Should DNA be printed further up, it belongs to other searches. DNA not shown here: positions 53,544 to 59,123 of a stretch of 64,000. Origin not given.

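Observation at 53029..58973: Rhs/YD-repeat toxin with a Sec-like leader and an unassignable 123-aa tail, coupled to a CPBP (Abi-type) membrane protease as its only candidate immunity gene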

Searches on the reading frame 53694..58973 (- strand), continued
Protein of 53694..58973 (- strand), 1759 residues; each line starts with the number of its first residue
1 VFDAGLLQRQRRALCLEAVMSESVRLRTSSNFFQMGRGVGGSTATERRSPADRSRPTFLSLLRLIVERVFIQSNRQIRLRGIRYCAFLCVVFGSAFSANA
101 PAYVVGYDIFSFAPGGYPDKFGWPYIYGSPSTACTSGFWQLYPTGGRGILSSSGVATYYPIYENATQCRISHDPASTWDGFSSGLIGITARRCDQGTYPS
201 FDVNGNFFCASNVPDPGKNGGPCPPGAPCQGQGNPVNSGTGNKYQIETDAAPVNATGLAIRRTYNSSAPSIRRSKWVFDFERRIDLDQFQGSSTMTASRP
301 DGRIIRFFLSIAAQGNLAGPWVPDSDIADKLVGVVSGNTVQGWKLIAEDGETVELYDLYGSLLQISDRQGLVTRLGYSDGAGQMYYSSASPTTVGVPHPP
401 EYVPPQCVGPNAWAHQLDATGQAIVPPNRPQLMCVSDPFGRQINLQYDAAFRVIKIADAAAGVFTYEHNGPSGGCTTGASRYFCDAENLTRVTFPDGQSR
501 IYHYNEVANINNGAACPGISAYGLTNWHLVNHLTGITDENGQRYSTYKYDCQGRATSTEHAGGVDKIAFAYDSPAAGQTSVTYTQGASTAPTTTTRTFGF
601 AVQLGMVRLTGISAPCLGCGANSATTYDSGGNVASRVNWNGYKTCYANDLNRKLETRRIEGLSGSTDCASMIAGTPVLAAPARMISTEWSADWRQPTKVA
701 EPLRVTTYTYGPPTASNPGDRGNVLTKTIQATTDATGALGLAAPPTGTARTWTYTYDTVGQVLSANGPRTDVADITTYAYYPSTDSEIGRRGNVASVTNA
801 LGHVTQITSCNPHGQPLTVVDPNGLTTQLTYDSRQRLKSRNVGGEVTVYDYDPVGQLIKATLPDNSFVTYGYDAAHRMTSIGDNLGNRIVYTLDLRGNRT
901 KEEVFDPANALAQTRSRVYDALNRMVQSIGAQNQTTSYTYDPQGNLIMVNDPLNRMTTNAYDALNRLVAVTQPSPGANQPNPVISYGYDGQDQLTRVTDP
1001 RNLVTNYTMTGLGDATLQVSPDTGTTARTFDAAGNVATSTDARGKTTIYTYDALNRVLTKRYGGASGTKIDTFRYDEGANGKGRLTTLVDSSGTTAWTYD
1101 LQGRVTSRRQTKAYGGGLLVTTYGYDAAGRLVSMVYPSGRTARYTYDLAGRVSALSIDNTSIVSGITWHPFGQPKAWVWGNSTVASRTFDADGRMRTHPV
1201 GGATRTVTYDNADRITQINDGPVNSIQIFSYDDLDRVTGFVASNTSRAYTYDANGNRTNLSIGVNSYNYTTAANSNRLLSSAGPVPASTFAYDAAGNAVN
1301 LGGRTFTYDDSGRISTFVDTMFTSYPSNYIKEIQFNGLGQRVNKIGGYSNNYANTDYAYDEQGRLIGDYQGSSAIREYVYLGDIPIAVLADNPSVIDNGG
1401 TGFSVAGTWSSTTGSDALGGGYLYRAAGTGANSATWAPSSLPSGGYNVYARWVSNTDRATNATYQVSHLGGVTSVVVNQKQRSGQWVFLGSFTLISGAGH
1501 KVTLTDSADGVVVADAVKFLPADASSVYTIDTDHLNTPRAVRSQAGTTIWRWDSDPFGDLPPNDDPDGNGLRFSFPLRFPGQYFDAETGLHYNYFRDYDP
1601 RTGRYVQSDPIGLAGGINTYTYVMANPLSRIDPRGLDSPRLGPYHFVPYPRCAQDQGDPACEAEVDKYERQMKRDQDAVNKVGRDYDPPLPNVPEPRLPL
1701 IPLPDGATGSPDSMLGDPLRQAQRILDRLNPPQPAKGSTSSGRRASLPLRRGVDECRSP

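Call 55: find_homologous_proteins(query=window:53697-58973:-, max_evalue=1e-20)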
Query window:53697-58973:- (1759 aa): 151 proteins with E <= 1e-20 among 8000 candidates; the best 120 are listed.
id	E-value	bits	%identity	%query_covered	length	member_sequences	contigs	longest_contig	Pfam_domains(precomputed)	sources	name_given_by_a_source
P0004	0.0e+0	3371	100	83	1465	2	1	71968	PF05593.20,PF25275.2,PF25023.2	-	-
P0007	0.0e+0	1108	44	82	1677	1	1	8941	PF05593.20,PF25275.2,PF25023.2,PF20148.5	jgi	jgi:RHS repeat-associated protein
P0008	1.4e-264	899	42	67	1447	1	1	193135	PF05593.20,PF25023.2,PF20148.5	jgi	jgi:RHS repeat-associated protein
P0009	1.3e-262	893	41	67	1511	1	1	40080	PF05593.20,PF25023.2,PF20148.5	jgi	jgi:RHS repeat-associated protein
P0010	1.6e-240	820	40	68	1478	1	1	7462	PF05593.20,PF00277.24,PF25023.2,PF20148.5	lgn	-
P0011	2.0e-235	803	38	68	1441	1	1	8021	PF05593.20,PF25023.2,PF20148.5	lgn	-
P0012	7.0e-230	784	38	71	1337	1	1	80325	PF05593.20,PF25023.2,PF20148.5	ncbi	-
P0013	3.7e-227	775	40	67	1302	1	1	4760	PF05593.20,PF25023.2,PF20148.5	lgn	-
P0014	1.9e-221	756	39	67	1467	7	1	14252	PF05593.20,PF25023.2,PF20148.5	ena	-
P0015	6.5e-219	748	37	67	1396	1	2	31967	PF05593.20,PF25023.2,PF20148.5,PF03527.21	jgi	jgi:RHS repeat-associated protein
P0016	1.4e-215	737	38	66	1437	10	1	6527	PF15283.13,PF05593.20,PF25023.2,PF20148.5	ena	-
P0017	1.4e-211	724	36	66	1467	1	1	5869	PF05593.20,PF25023.2,PF20148.5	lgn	-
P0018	1.2e-210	721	37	67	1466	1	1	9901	PF05593.20,PF25023.2,PF20148.5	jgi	jgi:RHS repeat-associated protein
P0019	9.3e-209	714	38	66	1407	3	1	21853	PF05593.20,PF25023.2,PF20148.5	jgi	jgi:RHS repeat-associated protein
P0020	3.4e-204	699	35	69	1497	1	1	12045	PF05593.20,PF25023.2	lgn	-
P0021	9.3e-201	688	36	68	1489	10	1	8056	PF05593.20,PF25023.2,PF20148.5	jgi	jgi:RHS repeat-associated protein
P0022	8.0e-199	681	36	66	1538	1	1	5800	PF05593.20,PF25023.2,PF20148.5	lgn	-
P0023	9.3e-198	678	35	65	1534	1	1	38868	PF05593.20,PF25023.2,PF20148.5,PF03527.21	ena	-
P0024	4.6e-196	672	36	64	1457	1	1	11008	PF05593.20,PF13539.12,PF25023.2,PF20148.5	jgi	jgi:RHS repeat-associated protein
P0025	2.6e-191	657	35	69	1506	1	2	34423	PF05593.20,PF25023.2,PF20148.5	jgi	jgi:RHS repeat-associated protein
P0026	8.2e-189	648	36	66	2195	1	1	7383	PF05593.20,PF25023.2,PF20148.5,PF01841.26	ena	-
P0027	9.7e-188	645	36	67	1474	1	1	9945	PF05593.20,PF25023.2,PF20148.5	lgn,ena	-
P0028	7.3e-164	566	37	54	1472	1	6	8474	PF05593.20,PF25023.2,PF20148.5,PF03527.21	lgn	-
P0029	4.1e-156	540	35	46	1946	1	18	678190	PF05593.20,PF25023.2,PF20148.5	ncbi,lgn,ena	-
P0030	1.0e-153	532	30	59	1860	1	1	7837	PF05593.20,PF25023.2,PF20148.5,PF03527.21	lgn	-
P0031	2.0e-153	531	33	66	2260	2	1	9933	PF05593.20,PF25023.2,PF20148.5,PF01841.26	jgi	jgi:RHS repeat-associated protein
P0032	6.9e-141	489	31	66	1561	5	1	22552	PF05593.20,PF25023.2,PF20148.5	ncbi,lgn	-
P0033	4.5e-140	487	33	66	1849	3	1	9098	PF05593.20,PF25023.2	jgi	jgi:RHS repeat-associated protein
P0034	2.5e-137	478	30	66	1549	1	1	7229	PF05593.20,PF25023.2,PF20148.5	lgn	-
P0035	3.8e-132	460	32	69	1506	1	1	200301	PF05593.20,PF25023.2,PF20148.5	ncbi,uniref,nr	ncbi:DUF6531 domain-containing protein [Dyella acidiphila]|uniref:RHS repeat protein n=1 Tax=Dyella 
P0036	4.6e-130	453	29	80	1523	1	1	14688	PF00404.25,PF05593.20,PF25023.2,PF20148.5,PF03527.21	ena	-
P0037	1.2e-122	429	29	66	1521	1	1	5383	PF05593.20,PF25023.2,PF20148.5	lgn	-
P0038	2.5e-122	428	31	67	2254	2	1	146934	PF10670.16,PF13715.13,PF05593.20,PF14220.12,PF11974.15,PF25023.2,PF20148.5,PF03527.21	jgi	-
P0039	6.8e-122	426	30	69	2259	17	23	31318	PF10670.16,PF13715.13,PF05593.20,PF11974.15,PF25023.2,PF26591.1,PF18925.6,PF20148.5,PF03527.21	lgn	-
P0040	1.2e-121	426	31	56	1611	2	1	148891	PF05593.20,PF25023.2,PF20148.5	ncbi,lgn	-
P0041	1.3e-121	426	31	66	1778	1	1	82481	PF25174.2,PF05593.20,PF25023.2,PF01436.28,PF25021.2,PF20148.5,PF08450.19,PF03527.21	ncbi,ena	-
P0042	2.4e-120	421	30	66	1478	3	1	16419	PF05593.20,PF25023.2,PF20148.5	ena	-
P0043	4.0e-120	421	31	65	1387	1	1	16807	PF05593.20,PF25023.2,PF20148.5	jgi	jgi:RHS repeat-associated protein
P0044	1.9e-118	415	33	56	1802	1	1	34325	PF05593.20,PF25023.2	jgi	jgi:RHS repeat-associated protein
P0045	1.6e-114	402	25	62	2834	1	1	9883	PF23389.2,PF25174.2,PF05593.20,PF26363.2,PF25023.2,PF20148.5,PF23414.2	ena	-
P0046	2.9e-114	401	30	67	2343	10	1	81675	PF10670.16,PF13715.13,PF05593.20,PF25023.2,PF20148.5,PF03527.21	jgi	-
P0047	6.8e-112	393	29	66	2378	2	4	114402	PF10670.16,PF13715.13,PF02369.23,PF05593.20,PF23193.2,PF25023.2,PF20148.5,PF03527.21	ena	-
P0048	3.4e-111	391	29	58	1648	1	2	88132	PF05593.20,PF25023.2,PF20148.5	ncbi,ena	-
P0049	1.2e-107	379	29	66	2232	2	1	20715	PF13715.13,PF05593.20,PF11974.15,PF25023.2,PF20148.5,PF03527.21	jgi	-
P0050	2.9e-106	375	31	48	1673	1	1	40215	PF01551.30,PF05593.20,PF13385.14,PF25023.2,PF20148.5,PF03527.21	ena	-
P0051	4.6e-100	354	30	68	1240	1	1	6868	PF05593.20,PF25023.2,PF18884.6,PF20148.5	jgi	-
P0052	2.7e-95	338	30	61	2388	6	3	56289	PF05593.20,PF13287.13,PF13290.14,PF25023.2,PF01436.28,PF25021.2,PF06739.18,PF20148.5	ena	-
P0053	8.4e-92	327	31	37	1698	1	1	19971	PF05593.20,PF20148.5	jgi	jgi:RHS repeat-associated protein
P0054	2.8e-87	312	27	50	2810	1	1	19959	PF01551.30,PF05593.20,PF24517.3,PF01476.27,PF25023.2,PF20148.5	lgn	-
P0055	2.2e-85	305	25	52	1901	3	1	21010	PF05593.20,PF07811.18,PF25023.2,PF20148.5,PF03527.21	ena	-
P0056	1.2e-84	303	31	56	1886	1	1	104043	PF05593.20,PF25023.2,PF20148.5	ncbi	-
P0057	2.4e-83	299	31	49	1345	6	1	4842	PF05593.20,PF14220.12,PF25023.2,PF20148.5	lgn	-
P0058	1.1e-81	293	27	63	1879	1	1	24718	PF05593.20,PF07811.18,PF25023.2,PF20148.5,PF03527.21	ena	-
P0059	8.6e-80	287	25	53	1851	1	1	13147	PF05593.20,PF07811.18,PF25023.2,PF20148.5,PF03527.21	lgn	-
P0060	4.1e-74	268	26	55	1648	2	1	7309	PF05593.20,PF25023.2,PF20148.5,PF03527.21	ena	-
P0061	5.3e-74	268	27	66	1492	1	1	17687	PF05593.20,PF25023.2,PF20148.5,PF03527.21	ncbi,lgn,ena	ncbi:MAG TPA: RHS repeat-associated core domain-containing protein [Lysobacter sp.]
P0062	2.3e-70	256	25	65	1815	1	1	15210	PF05593.20,PF07811.18,PF25023.2,PF20148.5,PF03527.21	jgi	jgi:RHS repeat-associated protein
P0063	3.5e-67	245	27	64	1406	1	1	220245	PF05593.20,PF25023.2,PF03527.21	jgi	jgi:RHS repeat-associated protein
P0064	1.4e-64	236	23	80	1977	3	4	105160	PF05593.20,PF07811.18,PF25023.2,PF20551.4,PF20148.5,PF03527.21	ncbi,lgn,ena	-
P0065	1.4e-64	236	28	49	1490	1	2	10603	PF05593.20,PF25023.2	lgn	-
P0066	1.8e-62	229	25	66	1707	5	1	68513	PF05593.20,PF25023.2,PF20551.4,PF20148.5,PF03527.21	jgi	jgi:RHS repeat-associated protein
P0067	2.7e-58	216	30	27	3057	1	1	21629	PF13229.13,PF21027.4,PF22352.3,PF00801.27,PF17963.8,PF05593.20,PF25023.2,PF13620.13,PF18911.7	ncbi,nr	ncbi:MAG: PKD domain-containing protein, partial [Deltaproteobacteria bacterium]|nr:PKD domain-conta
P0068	3.5e-57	212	22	56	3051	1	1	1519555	PF05593.20,PF25023.2,PF20148.5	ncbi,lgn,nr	ncbi:hypothetical protein BI336_05285 [Listeria monocytogenes]|nr:hypothetical protein [Listeria mon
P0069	8.3e-57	211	25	32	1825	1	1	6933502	PF05593.20,PF25023.2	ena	-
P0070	2.2e-56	209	26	68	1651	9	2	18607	PF05593.20,PF25023.2,PF20148.5,PF03527.21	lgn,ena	-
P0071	5.3e-50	188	26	51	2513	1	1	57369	PF21027.4,PF22352.3,PF00801.27,PF17963.8,PF05593.20,PF25023.2,PF24908.1,PF05345.19,PF20148.5,PF18911.7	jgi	jgi:RHS repeat-associated protein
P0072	2.0e-48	183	28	48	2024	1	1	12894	PF05593.20,PF25023.2,PF20148.5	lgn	-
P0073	1.1e-47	180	26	49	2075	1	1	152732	PF13229.13,PF05593.20,PF25023.2,PF20148.5,PF05048.20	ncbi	ncbi:MAG TPA: right-handed parallel beta-helix repeat-containing protein [Solirubrobacterales bacter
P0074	8.1e-47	178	26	52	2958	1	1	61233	PF17963.8,PF05593.20,PF25292.1,PF13517.13,PF17803.8,PF03793.25,PF25023.2,PF05345.19,PF20148.5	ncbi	-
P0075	3.0e-46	176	25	55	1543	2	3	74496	PF21111.4,PF05593.20,PF25023.2,PF20148.5,PF03527.21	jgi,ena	-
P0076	4.8e-46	175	25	29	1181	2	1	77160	PF05593.20,PF25023.2,PF20148.5,PF03527.21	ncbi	ncbi:RHS repeat-associated core domain-containing protein, partial [Amycolatopsis endophytica]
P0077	8.9e-46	174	29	33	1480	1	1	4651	PF05593.20,PF25023.2,PF03527.21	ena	-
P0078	2.0e-45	173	28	53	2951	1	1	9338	PF17963.8,PF05593.20,PF25292.1,PF13517.13,PF17803.8,PF03793.25,PF25023.2,PF05345.19,PF20148.5,PF19077.7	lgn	-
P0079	4.6e-45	172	26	51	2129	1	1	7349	PF22352.3,PF05593.20,PF17957.8,PF03793.25,PF25023.2,PF18911.7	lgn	-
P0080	1.3e-44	170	25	50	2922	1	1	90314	PF01839.30,PF17963.8,PF11617.14,PF17892.8,PF05593.20,PF13517.13,PF17803.8,PF03793.25,PF25023.2,PF05345.19,PF20148.5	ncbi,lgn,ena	-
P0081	2.4e-44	169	25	71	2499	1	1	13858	PF05593.20,PF25023.2,PF20148.5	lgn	-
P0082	9.9e-44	167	24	41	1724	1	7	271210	PF05593.20,PF09994.15,PF25023.2,PF20148.5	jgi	jgi:RHS repeat-associated protein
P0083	6.2e-42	161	24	55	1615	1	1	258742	PF05593.20,PF25023.2,PF20148.5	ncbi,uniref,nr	ncbi:RHS repeat-associated core domain-containing protein [Noviherbaspirillum aridicola]|uniref:RHS 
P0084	1.8e-41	160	25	54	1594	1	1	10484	PF05593.20,PF25023.2,PF20148.5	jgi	jgi:RHS repeat-associated protein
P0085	1.3e-40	157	24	46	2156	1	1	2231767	PF05593.20,PF25023.2,PF02195.27,PF20148.5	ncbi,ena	-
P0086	2.5e-40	156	26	48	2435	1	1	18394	PF01833.31,PF05593.20,PF22359.3,PF25023.2,PF02368.25,PF20148.5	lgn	-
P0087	3.9e-40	155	25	35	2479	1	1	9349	PF05593.20,PF17957.8,PF25023.2,PF20148.5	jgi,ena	-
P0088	1.5e-39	153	27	35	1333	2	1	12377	PF04717.19,PF00404.25,PF05593.20,PF20093.6,PF25023.2,PF20148.5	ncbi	-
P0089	2.0e-39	153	27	48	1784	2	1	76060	PF22352.3,PF05593.20,PF17957.8,PF13287.13,PF13290.14,PF25023.2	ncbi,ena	-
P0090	2.7e-38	149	28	47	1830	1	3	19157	PF22352.3,PF05593.20,PF17957.8,PF13287.13,PF13290.14,PF25023.2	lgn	-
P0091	1.1e-37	147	31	24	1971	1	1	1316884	PF05593.20,PF25023.2,PF20148.5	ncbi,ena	-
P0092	1.3e-37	147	25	63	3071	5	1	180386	PF22352.3,PF00801.27,PF17963.8,PF17892.8,PF05593.20,PF25023.2,PF24908.1,PF05345.19,PF18911.7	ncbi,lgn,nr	ncbi:MAG: PKD domain-containing protein [Gammaproteobacteria bacterium]|nr:PKD domain-containing pro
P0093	1.3e-36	144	24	41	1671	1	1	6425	PF21111.4,PF05593.20,PF25023.2,PF20148.5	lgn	-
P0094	5.3e-36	142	24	48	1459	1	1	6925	PF05593.20,PF14424.13,PF25023.2,PF20148.5,PF03527.21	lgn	-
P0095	9.4e-36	141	26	31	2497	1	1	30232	PF05593.20,PF25023.2,PF20148.5,PF01841.26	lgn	-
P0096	1.3e-35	140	24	34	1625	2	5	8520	PF14412.13,PF05593.20,PF25023.2,PF20148.5,PF03527.21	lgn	-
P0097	4.4e-35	139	26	31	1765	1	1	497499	PF05593.20,PF25023.2,PF20148.5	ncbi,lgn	-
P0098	5.0e-35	138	24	37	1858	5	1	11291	PF05593.20,PF25023.2,PF20148.5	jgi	jgi:RHS repeat-associated protein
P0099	7.8e-35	138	26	26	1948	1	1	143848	PF05593.20,PF25023.2,PF20148.5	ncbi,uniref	ncbi:RHS repeat-associated core domain-containing protein [Inquilinus sp. NPDC058860]|uniref:RHS rep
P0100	1.4e-34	137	26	43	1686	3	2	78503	PF05593.20,PF09994.15,PF25023.2,PF20148.5,PF03527.21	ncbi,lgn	-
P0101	1.9e-34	136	25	47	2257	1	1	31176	PF12256.15,PF20041.6,PF05593.20,PF13517.13,PF25023.2,PF03534.19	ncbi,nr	ncbi:MAG: hypothetical protein HY447_02340 [Candidatus Omnitrophica bacterium]|nr:hypothetical prote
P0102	2.2e-34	136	29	32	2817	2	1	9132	PF00404.25,PF05593.20,PF24595.2,PF25023.2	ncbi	ncbi:MAG TPA: RHS repeat-associated core domain-containing protein [Pirellulaceae bacterium]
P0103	4.2e-34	135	27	51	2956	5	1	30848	PF22352.3,PF25174.2,PF02369.23,PF05593.20,PF13385.14,PF10102.15,PF25023.2,PF02368.25,PF22544.3,PF20148.5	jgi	jgi:RHS repeat-associated protein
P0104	5.0e-34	135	28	31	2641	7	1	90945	PF25059.2,PF05593.20,PF13385.14,PF25023.2,PF02210.32,PF00041.28,PF20148.5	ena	-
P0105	5.5e-34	135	25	57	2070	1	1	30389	PF05593.20,PF25023.2,PF20148.5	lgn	-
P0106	1.5e-33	134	27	30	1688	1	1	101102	PF05593.20,PF25023.2,PF20148.5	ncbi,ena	-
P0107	2.1e-33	133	28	34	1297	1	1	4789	PF05593.20,PF13385.14,PF25023.2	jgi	jgi:RHS repeat-associated protein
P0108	2.3e-33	133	26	32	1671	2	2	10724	PF07591.16,PF05593.20,PF05203.22,PF25023.2,PF20148.5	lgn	-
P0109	3.1e-33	132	25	48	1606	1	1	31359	PF05593.20,PF25023.2,PF20148.5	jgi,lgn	jgi:RHS repeat-associated protein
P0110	5.9e-33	132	25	43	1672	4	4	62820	PF05593.20,PF09994.15,PF25023.2,PF20148.5,PF03527.21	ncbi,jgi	ncbi:MAG: RHS repeat-associated core domain-containing protein [Pseudomonadota bacterium]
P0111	8.1e-33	131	24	54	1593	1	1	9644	PF05593.20,PF25023.2,PF20551.4,PF20148.5,PF03527.21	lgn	-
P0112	8.6e-33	131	26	32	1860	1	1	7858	PF05593.20,PF25023.2,PF20148.5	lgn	-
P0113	2.1e-32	130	25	52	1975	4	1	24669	PF00801.27,PF05593.20,PF17957.8,PF25023.2,PF18911.7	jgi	-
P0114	2.8e-31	126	24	21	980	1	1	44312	PF05593.20,PF13202.13,PF25023.2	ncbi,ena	-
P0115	6.8e-31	125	29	25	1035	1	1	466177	PF07591.16,PF05593.20,PF05203.22,PF25023.2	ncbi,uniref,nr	ncbi:polymorphic toxin-type HINT domain-containing protein [Sinomonas mesophila]|uniref:polymorphic 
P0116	6.9e-31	125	27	48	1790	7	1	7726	PF22352.3,PF05593.20,PF17957.8,PF13287.13,PF13290.14,PF25023.2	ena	-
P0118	8.5e-31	124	26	36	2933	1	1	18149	PF05593.20,PF13385.14,PF25023.2,PF20148.5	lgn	-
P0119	1.0e-30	124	28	31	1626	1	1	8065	PF05593.20,PF25023.2,PF20148.5,PF03527.21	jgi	-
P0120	1.3e-30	124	28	36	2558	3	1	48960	PF05593.20,PF25023.2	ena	-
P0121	1.4e-30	124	29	34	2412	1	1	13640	PF01833.31,PF05593.20,PF25023.2,PF02368.25,PF20148.5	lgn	-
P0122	1.4e-30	124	22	66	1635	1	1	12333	PF21111.4,PF05593.20,PF25023.2,PF20148.5,PF03527.21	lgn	-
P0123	1.7e-29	120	23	47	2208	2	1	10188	PF01839.30,PF05593.20,PF13517.13,PF25023.2,PF20148.5,PF01841.26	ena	-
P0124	2.8e-29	119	25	48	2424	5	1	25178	PF01833.31,PF05593.20,PF25023.2,PF02368.25,PF20148.5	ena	-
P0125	3.7e-29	119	28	36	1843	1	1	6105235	PF05593.20,PF03160.21,PF24595.2,PF25023.2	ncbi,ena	-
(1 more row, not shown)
